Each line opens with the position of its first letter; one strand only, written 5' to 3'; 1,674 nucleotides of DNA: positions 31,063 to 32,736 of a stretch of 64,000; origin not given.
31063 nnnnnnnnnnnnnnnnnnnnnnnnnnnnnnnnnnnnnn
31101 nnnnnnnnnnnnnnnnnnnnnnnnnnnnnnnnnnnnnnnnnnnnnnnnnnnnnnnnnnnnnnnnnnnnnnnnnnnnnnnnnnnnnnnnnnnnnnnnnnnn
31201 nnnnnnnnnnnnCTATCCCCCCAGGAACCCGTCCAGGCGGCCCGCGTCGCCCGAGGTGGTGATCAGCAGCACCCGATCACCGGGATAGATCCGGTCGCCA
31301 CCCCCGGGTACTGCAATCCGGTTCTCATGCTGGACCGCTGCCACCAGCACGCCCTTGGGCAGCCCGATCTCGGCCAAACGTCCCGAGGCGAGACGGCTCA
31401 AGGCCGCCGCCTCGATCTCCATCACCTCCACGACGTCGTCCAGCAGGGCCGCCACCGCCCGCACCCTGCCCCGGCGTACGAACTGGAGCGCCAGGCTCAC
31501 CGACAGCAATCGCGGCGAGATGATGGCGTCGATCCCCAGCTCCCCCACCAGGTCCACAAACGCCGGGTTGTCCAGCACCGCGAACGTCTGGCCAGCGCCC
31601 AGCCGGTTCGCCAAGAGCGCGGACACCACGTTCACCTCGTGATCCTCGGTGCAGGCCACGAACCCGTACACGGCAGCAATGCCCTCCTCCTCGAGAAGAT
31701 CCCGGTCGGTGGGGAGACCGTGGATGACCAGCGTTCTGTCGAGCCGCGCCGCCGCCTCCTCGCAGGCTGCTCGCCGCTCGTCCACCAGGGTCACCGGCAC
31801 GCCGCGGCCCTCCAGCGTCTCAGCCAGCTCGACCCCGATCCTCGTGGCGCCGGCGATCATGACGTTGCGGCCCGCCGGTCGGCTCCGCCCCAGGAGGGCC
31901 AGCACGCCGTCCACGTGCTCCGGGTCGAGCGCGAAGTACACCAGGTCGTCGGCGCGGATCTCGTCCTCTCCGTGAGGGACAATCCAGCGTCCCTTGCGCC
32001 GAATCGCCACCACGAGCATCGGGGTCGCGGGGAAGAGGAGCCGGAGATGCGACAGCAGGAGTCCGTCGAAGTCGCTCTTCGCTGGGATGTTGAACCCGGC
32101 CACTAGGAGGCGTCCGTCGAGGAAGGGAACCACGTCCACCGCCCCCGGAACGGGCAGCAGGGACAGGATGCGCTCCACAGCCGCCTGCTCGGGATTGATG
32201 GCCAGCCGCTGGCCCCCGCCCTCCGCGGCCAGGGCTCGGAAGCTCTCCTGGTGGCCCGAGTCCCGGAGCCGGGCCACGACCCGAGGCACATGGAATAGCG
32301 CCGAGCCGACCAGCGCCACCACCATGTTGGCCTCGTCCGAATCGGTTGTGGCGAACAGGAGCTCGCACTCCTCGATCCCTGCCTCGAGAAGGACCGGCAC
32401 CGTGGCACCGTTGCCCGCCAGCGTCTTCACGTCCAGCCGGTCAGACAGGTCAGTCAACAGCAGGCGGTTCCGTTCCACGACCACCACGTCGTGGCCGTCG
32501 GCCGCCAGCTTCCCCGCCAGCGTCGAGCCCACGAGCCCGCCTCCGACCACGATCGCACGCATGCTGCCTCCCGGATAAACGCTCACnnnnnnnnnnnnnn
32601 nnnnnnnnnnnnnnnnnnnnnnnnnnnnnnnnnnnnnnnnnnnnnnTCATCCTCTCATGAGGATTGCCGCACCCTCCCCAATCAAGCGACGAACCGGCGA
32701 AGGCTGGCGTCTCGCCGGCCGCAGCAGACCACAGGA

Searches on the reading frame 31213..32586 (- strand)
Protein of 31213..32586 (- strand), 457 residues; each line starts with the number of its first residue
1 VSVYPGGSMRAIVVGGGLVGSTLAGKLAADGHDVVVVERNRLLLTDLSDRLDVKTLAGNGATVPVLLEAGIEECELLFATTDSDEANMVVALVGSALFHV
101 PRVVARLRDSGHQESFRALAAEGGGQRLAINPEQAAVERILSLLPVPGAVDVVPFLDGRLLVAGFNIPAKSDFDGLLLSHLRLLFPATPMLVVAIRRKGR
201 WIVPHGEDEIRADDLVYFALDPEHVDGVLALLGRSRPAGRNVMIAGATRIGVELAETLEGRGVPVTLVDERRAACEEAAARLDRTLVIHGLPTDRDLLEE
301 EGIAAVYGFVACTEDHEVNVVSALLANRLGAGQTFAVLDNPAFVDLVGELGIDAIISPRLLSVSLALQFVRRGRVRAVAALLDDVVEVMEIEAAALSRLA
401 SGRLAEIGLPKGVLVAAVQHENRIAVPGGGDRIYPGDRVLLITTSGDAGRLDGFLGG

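Call 10: search_protein_families(library=pfam, proteins=[window:31213-32586:-])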
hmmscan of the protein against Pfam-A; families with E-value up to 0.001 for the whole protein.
window:31213-32586:- (457 aa): 15 families
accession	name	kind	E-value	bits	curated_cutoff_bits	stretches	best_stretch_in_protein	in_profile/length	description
PF02254.24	TrkA_N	-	4.7e-45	153.1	23.8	2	242-358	1-116/116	TrkA-N domain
PF02080.26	TrkA_C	-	1.3e-21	76.7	27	2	388-452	1-67/71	TrkA-C domain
PF00070.33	Pyr_redox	-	7.7e-11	42.8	22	1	10-49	1-44/82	Pyridine nucleotide-disulphide oxidoreductase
PF07992.20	Pyr_redox_2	-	5.3e-09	36.4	26.1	1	10-51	144-185/291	Pyridine nucleotide-disulphide oxidoreductase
PF13241.12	NAD_binding_7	-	5.7e-08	33.7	22.1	0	9-90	8-78/104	Putative NAD(P)-binding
PF02737.24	3HCDH_N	-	2.9e-07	31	22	0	12-52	3-43/180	3-hydroxyacyl-CoA dehydrogenase, NAD binding domain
PF01494.25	FAD_binding_3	-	1.2e-06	28.5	22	1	11-72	4-59/349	FAD binding domain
PF02558.23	ApbA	-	3.5e-05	23.9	22.2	0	13-45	3-34/150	Ketopantoate reductase PanE/ApbA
PF03807.23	F420_oxidored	-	4.4e-05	24.4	21.6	0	13-57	4-50/94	NADP oxidoreductase coenzyme F420-dependent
PF13478.12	XdhC_C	-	4.5e-05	24.4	29.7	0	242-317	1-55/125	XdhC Rossmann domain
PF01266.30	DAO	-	0.00014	22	27.9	1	11-40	2-31/353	FAD dependent oxidoreductase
PF01370.27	Epimerase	-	0.00028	20.8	20.9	0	12-56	2-59/240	NAD dependent epimerase/dehydratase family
PF02826.25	2-Hacid_dh_C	-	0.00038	20.3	25.1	0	236-278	33-75/178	D-isomer specific 2-hydroxyacid dehydrogenase, NAD binding domain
PF13450.12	NAD_binding_8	-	0.00043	20.9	21.9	1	13-40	1-28/68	NAD(P)-binding Rossmann-like domain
PF03446.21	NAD_binding_2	-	0.00048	20.6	21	0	13-47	4-38/161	NAD binding domain of 6-phosphogluconate dehydrogenase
